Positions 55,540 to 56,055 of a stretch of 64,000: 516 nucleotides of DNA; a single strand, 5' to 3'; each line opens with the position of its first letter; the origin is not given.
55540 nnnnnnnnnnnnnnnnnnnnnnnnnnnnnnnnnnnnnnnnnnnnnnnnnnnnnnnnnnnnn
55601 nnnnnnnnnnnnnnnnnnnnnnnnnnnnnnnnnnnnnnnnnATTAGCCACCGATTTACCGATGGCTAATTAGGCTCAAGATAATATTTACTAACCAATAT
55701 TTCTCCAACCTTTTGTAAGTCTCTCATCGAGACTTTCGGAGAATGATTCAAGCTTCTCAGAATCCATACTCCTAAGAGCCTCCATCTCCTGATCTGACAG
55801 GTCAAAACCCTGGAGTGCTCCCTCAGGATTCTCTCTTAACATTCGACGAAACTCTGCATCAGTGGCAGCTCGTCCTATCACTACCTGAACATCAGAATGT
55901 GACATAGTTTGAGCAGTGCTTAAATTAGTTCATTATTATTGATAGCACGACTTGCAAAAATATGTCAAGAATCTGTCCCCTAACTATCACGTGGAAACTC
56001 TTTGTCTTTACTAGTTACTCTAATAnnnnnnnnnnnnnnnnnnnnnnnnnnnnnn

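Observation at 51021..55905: Candidate uncharacterised peptide-recognition/processing locus: B-box ORF, RRE-M50 protease, 1053-aa orphan and leader-like 71-aa ORF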

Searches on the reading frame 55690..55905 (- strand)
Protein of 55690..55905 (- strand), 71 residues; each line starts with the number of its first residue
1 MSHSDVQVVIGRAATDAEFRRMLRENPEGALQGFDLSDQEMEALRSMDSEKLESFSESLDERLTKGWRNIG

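Call 3: search_protein_families(library=pfam, proteins=[window:55690-55905:-], max_evalue=1)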
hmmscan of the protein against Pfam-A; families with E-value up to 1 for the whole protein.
window:55690-55905:- (71 aa): 4 families
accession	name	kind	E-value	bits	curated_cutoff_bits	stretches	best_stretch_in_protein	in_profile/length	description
PF14407.11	Frankia_peptide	-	2.6e-13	50.5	48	1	8-65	4-63/63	Ribosomally synthesized peptide prototyped by Frankia Franean1_4349.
PF19398.4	DurB-like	-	0.0048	17.6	26.6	1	7-60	4-56/81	Lantibiotic duramycin B-like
PF07746.16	LigA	-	0.022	15.3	25.3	1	16-52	10-46/87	Aromatic-ring-opening dioxygenase LigAB, LigA subunit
PF02979.21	NHase_alpha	-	0.092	12.6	27.2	1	7-47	42-82/184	Nitrile hydratase, alpha chain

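Call 4: search_protein_families(library=ncbifam, proteins=[window:55690-55905:-], max_evalue=1)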
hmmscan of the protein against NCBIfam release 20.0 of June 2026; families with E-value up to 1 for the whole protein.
window:55690-55905:- (71 aa): 5 families
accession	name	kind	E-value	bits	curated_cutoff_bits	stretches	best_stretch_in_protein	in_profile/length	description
NF038399.1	NH_RiPP_Os17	domain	1.4e-24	85.9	40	1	5-63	2-62/63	Os1348 family NHLP clan protein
TIGR04509.1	mod_pep_NH_fam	subfamily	0.00022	21.2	34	1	2-57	3-60/87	NHLP-related RiPP peptide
NF033431.1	cinnamycin_RiPP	subfamily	0.0022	18.6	35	1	8-58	3-53/81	cinnamycin family lantibiotic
TIGR03793.1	leader_NHLP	domain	0.04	13.8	50.9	1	9-32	9-32/77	NHLP leader peptide family RiPP precursor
NF045536.1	phasin_PhaP6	equivalog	0.6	10.5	100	0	30-59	30-59/138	polyhydroxyalkanoate granule-associated phasin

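Call 9: search_protein_families(library=padloc, proteins=[window:55690-55905:-], max_evalue=0.1)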
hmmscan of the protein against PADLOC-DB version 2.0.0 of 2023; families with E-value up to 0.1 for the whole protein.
window:55690-55905:- (71 aa): 0 families

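Call 52: search_solved_structures(query=A2, max_evalue=1, show_alignments=2)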
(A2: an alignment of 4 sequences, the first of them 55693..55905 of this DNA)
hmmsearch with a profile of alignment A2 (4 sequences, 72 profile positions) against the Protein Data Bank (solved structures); distinct sequences matched with E-value up to 1: 34.
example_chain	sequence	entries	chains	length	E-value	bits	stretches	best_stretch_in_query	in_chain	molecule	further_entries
6lk7_A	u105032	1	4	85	6.1e-05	26.2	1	5-63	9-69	Nitrile hydratase, alpha chain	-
3wku_A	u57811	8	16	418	0.0014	21.8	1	16-46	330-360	Gallate dioxygenase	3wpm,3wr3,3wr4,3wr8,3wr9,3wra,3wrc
3wrb_A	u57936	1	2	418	0.0014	21.8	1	16-46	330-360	Gallate dioxygenase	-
1v29_A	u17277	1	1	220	0.0015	21.7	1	8-33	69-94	nitrile hydratase a chain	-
9chi_B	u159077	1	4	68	0.0017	21.6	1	15-56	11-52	SonA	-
7ltc_B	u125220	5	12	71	0.0019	21.4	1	15-56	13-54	LigA domain-containing protein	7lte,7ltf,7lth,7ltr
7lts_B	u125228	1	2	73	0.002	21.3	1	15-56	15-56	LigA domain-containing protein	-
8t1s_B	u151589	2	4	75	0.0022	21.2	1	15-56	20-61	Extradiol ring-cleavage dioxygenase LigAB LigA subunit domain-containing protein | RiPP precursor (SonA)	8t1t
9ch2_B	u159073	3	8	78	0.0022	21.2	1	15-56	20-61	Extradiol ring-cleavage dioxygenase LigAB LigA subunit domain-containing protein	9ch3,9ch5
9ch7_B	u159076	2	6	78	0.0023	21.1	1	15-56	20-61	Extradiol ring-cleavage dioxygenase LigAB LigA subunit domain-containing protein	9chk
9cgw_B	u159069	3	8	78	0.0024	21.1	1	15-56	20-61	Extradiol ring-cleavage dioxygenase LigAB LigA subunit domain-containing protein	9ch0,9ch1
4ob1_A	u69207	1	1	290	0.019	18.2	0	9-31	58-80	Cobalt-containing nitrile hydratase subunit alpha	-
9cjx_A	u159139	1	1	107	0.052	16.8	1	4-33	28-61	NHLP leader peptide family natural product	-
7qop_A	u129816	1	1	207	0.055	16.7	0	8-33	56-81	Nitrile hydratase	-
7qom_A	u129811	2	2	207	0.06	16.6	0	8-33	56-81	Nitrile hydratase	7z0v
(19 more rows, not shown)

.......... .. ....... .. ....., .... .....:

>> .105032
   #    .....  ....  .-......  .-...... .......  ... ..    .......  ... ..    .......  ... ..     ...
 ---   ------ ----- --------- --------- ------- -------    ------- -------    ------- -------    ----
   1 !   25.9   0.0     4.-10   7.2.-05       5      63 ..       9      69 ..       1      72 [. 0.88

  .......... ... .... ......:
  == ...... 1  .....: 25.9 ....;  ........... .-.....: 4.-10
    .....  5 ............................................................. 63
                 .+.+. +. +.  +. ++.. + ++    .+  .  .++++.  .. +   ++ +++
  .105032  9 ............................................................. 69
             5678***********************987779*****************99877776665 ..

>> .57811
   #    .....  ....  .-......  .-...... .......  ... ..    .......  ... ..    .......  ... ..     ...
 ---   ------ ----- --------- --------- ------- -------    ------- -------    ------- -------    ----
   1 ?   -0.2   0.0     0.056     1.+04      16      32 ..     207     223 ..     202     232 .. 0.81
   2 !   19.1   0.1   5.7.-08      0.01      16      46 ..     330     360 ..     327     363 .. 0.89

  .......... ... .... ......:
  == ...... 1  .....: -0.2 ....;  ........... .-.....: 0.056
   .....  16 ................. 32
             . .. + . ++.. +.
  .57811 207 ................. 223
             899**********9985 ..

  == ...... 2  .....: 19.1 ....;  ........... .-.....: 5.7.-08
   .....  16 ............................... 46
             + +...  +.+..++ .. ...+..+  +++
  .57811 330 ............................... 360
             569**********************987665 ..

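Call 64: find_related_loci(query=A8, collection=metagenome_contigs, flank=8000)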
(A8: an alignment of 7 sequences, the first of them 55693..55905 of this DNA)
Query A8 (71 aa) in metagenome_contigs; peptide patterns used: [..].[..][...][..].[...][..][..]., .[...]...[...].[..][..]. (x = any residue, [..] = any of these).
600 stretches matched a pattern (row limit reached: there are more); 7 encode a relative of the query (tblastn E <= 1e-3); 7 distinct loci.
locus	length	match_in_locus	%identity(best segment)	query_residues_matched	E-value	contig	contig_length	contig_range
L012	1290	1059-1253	46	1-65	2e-15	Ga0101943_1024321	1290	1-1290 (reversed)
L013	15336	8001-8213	39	2-71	3e-13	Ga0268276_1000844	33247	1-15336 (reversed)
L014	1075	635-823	40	1-67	6e-10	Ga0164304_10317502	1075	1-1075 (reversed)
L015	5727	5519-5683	44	9-62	2e-8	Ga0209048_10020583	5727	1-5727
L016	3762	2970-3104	44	9-53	2e-8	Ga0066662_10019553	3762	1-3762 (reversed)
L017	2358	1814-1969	40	1-52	3e-7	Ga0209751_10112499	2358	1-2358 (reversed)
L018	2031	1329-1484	40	1-52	8e-7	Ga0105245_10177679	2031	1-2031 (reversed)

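Call 67: search_protein_families(library=pfam, proteins=[L013:2979-4013:+, L013:4000-4950:+, L013:4954-6390:+, L013:5985-7898:+, L013:8001-8228:+, L013:8406-9377:+, L013:9361-11163:+, L013:11204-12169:+, L013:12224-13021:+, L013:13023-14315:+], max_evalue=0.001)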
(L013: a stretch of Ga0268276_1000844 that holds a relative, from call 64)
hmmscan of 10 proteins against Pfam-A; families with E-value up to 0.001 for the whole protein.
L013:2979-4013:+ (344 aa): 3 families
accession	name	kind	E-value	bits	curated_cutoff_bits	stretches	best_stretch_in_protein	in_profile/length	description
PF04055.27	Radical_SAM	-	8.4e-12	46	29.5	1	17-146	2-121/166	Radical SAM superfamily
PF13186.11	SPASM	-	6.5e-07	30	21.5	1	219-257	6-44/67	Iron-sulfur cluster-binding domain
PF13353.11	Fer4_12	-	0.00022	22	22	1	20-101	13-92/137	4Fe-4S single cluster domain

L013:4000-4950:+ (316 aa): 2 families
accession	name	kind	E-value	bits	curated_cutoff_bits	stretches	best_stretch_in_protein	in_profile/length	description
PF04055.27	Radical_SAM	-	2e-10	41.5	29.5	1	10-154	2-154/166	Radical SAM superfamily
PF13186.11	SPASM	-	1.6e-05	25.6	21.5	1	210-250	6-46/67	Iron-sulfur cluster-binding domain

L013:4954-6390:+ (478 aa): 0 families

L013:5985-7898:+ (637 aa): 2 families
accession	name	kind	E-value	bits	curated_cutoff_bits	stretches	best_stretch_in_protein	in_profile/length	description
PF04055.27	Radical_SAM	-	1.1e-13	52.2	29.5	1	239-374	2-129/166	Radical SAM superfamily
PF13353.11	Fer4_12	-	3.4e-07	31.1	22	1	241-372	12-133/137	4Fe-4S single cluster domain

L013:8001-8228:+ (75 aa): 3 families
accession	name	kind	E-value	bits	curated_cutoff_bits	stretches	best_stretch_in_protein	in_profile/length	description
PF14407.11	Frankia_peptide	-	8e-16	58.5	48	1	7-61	3-61/63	Ribosomally synthesized peptide prototyped by Frankia Franean1_4349.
PF02979.21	NHase_alpha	-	0.00063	19.6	27.2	1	6-41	42-78/184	Nitrile hydratase, alpha chain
PF19398.4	DurB-like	-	0.00094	19.9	26.6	1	6-28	4-26/81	Lantibiotic duramycin B-like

L013:8406-9377:+ (323 aa): 0 families

L013:9361-11163:+ (600 aa): 2 families
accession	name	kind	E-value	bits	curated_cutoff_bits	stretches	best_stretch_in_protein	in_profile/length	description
PF04055.27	Radical_SAM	-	7.2e-23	82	29.5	1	207-368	2-165/166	Radical SAM superfamily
PF02310.24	B12-binding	-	6.1e-15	55.6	32.1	1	31-149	13-120/121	B12 binding domain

L013:11204-12169:+ (321 aa): 2 families
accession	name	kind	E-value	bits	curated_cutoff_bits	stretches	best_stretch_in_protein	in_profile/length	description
PF13243.12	SQHop_cyclase_C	-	6.1e-10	39.1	26.1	1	236-309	248-318/319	Squalene-hopene cyclase C-terminal domain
PF18566.7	Ldi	-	0.00038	20.5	26.1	0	54-94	9-52/318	Linalool dehydratase/isomerase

L013:12224-13021:+ (265 aa): 6 families
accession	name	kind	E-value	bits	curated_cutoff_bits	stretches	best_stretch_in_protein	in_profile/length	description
PF10609.15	ParA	-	1.3e-17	64.5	27.1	1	12-260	2-245/246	NUBPL iron-transfer P-loop NTPase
PF13614.12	AAA_31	-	5.6e-16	59.4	27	1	13-179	1-158/177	AAA domain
PF01656.29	CbiA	-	1e-15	58.2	25.4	1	16-237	1-121/125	CobQ/CobB/MinD/ParA nucleotide binding domain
PF09140.17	MipZ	-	0.00046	20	20.7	1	16-65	3-52/262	ATPase MipZ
PF06564.18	CBP_BcsQ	-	0.00049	20.1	21.3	1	14-51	2-39/234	Cellulose biosynthesis protein BcsQ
PF07015.17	VirC1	-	0.00074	19.4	24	0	14-55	2-43/231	VirC1 protein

L013:13023-14315:+ (430 aa): 1 family
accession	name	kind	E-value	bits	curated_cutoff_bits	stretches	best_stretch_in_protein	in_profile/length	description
PF00672.30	HAMP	-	3e-08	34.3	25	1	323-378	1-52/53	HAMP domain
